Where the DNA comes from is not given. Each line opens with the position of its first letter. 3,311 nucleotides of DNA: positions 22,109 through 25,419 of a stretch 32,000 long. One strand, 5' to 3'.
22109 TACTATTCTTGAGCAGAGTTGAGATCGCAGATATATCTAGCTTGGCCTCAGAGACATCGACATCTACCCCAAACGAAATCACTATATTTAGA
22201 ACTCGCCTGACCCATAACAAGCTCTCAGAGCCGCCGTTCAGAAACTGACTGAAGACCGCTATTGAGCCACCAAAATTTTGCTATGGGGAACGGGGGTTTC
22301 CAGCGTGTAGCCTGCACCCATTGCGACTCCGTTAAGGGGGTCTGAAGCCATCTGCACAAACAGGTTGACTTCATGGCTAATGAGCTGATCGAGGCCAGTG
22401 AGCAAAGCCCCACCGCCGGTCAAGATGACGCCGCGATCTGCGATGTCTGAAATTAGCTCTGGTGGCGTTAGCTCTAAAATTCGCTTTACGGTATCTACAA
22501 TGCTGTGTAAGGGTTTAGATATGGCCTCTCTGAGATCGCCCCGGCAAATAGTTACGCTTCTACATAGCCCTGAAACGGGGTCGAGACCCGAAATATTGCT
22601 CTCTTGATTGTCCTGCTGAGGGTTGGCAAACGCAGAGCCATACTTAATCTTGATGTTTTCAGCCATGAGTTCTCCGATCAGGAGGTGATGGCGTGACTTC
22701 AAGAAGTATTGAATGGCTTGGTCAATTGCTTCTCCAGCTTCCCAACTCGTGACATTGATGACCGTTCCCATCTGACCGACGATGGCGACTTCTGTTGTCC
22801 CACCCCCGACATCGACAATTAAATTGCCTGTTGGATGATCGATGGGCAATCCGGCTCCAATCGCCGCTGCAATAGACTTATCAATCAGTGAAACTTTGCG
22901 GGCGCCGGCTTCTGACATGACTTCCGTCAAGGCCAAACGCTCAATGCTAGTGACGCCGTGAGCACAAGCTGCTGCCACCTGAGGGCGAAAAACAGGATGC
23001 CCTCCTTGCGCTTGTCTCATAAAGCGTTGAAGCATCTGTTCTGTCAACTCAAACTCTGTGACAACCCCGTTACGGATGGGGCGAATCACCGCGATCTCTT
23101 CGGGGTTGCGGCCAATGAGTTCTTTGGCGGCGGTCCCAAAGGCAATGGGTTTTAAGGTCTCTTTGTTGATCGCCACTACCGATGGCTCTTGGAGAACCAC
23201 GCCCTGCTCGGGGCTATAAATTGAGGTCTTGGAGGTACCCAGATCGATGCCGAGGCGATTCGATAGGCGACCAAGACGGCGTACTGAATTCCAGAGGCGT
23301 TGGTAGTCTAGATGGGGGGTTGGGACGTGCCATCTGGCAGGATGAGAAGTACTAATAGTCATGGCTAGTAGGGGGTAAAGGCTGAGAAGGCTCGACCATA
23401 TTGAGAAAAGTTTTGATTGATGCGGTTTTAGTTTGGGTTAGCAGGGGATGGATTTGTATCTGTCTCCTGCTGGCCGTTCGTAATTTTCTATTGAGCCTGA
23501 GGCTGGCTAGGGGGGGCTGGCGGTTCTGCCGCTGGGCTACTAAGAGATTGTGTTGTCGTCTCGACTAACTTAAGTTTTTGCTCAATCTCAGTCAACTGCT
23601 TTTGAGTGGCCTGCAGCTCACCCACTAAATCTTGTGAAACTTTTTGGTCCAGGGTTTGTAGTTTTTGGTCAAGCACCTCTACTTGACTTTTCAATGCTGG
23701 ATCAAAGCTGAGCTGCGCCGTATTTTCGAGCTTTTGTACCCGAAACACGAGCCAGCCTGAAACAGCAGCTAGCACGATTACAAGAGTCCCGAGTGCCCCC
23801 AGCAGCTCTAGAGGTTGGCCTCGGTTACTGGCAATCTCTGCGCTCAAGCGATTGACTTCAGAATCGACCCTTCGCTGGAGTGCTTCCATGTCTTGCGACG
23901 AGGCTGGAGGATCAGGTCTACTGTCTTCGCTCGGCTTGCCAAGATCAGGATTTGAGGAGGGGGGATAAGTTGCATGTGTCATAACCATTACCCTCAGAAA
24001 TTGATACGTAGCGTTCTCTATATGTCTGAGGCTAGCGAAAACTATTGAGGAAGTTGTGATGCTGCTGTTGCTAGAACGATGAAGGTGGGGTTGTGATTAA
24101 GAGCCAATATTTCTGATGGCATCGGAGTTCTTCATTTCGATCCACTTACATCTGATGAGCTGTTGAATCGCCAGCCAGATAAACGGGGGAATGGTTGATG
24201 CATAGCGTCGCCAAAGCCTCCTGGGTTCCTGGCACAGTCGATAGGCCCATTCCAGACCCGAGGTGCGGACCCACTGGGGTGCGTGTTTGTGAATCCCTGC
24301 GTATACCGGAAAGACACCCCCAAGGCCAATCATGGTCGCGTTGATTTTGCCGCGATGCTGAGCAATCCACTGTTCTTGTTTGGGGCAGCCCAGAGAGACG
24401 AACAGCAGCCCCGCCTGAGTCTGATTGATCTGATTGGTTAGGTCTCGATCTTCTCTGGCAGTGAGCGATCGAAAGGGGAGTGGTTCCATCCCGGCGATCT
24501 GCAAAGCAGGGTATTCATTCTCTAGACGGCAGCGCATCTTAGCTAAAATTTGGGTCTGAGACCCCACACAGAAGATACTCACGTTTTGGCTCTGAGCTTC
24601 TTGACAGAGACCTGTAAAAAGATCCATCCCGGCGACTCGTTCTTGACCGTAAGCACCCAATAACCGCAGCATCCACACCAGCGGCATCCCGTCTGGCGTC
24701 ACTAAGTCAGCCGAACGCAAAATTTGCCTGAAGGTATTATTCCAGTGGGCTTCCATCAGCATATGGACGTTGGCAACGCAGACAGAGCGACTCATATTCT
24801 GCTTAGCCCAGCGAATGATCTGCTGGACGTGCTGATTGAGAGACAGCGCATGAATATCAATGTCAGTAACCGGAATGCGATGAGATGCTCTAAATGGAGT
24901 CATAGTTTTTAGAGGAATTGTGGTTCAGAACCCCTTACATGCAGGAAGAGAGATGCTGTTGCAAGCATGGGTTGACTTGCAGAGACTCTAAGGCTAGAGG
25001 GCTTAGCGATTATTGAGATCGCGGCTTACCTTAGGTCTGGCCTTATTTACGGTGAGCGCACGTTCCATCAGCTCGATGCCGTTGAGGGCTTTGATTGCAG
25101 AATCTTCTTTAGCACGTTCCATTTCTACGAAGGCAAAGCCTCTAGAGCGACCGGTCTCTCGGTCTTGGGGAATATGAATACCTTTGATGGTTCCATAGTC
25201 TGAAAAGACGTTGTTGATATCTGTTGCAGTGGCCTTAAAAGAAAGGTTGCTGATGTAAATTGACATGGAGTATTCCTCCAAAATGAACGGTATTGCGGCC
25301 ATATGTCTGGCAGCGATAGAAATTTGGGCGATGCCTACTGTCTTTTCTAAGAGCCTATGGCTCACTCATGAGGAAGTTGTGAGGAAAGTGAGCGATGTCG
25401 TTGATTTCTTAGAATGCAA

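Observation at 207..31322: Eight copies of a direct-repeat box (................) sit exactly 11 nt upstream of a TAnnnT hexamer: a candidate promoter class or regulon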

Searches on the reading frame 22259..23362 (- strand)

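Call 26: search_protein_families(library=pfam, proteins=[window:22259-23362:-])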
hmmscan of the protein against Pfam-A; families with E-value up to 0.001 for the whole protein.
window:22259-23362:- (367 aa): 3 families
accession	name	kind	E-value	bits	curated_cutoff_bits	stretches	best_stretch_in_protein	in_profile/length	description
PF06723.19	MreB_Mbl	-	1.7e-110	369.4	27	1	35-356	2-321/327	MreB/Mbl protein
PF14450.12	FtsA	-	3.9e-10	40.6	31.8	1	182-341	2-112/127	Cell division protein FtsA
PF00022.25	Actin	-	4.4e-10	39.2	27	1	39-240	9-206/410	Actin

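Call 104: search_protein_families(library=ncbifam, proteins=[window:22259-23362:-], max_evalue=1e-8)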
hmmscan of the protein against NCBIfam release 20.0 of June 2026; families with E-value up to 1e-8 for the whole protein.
window:22259-23362:- (367 aa): 7 families
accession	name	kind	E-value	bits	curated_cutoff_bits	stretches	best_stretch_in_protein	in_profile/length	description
NF010539.0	PRK13927.1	subfamily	6e-114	380.5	293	1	32-357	4-329/339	rod shape-determining protein MreB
TIGR00904.1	mreB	subfamily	5.2e-104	347.9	365.75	1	34-356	2-328/334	MreB/Mrl family cell shape determining protein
NF010540.1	PRK13929.1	exception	5.3e-96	321.6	515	1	35-356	5-326/334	rod-share determining protein MreBH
NF040964.1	MamK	subfamily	2.8e-18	66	400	1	37-350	3-315/335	MamK family actin-like protein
TIGR01174.1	ftsA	equivalog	7.8e-15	54.8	175.85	1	145-340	163-346/371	cell division protein FtsA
NF053558.1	BeeR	equivalog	3.2e-12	46.1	530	1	37-330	3-306/349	BeeR family actin-like protein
NF011660.0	PRK15080.1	equivalog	4.8e-11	42.4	182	0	95-204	63-166/277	ethanolamine utilization protein EutJ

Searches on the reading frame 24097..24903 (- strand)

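Call 104: search_protein_families(library=ncbifam, proteins=[window:24097-24903:-], max_evalue=1e-8)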
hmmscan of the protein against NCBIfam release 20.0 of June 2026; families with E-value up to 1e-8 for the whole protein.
window:24097-24903:- (268 aa): 4 families
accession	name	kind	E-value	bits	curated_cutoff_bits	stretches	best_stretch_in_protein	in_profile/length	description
TIGR00696.1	wecG_tagA_cpsF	superfamily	6.3e-53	179.1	69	1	61-235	2-174/178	WecB/TagA/CpsF family glycosyltransferase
NF041872.1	EPS_EpsA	equivalog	9.2e-40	136.7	500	1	8-235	16-244/265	exopolysaccharide biosynthesis glycosyltransferase EpsA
NF041710.1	UDPacetylman_taseTarA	equivalog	9e-37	126.9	350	1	7-248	6-243/247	N-acetylglucosaminyldiphosphoundecaprenol N-acetyl-beta-D-mannosaminyltransferase TarA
NF002980.1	PRK03692.1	equivalog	4.7e-30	104.8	323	1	12-233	6-225/240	lipopolysaccharide N-acetylmannosaminouronosyltransferase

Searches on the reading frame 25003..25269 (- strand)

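Call 26: search_protein_families(library=pfam, proteins=[window:25003-25269:-])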
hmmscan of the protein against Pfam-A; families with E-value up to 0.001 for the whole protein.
window:25003-25269:- (88 aa): 1 family
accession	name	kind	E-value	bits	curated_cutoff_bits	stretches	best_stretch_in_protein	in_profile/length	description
PF00076.28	RRM_1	-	2e-17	63.3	20.7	1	4-72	1-69/70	RNA recognition motif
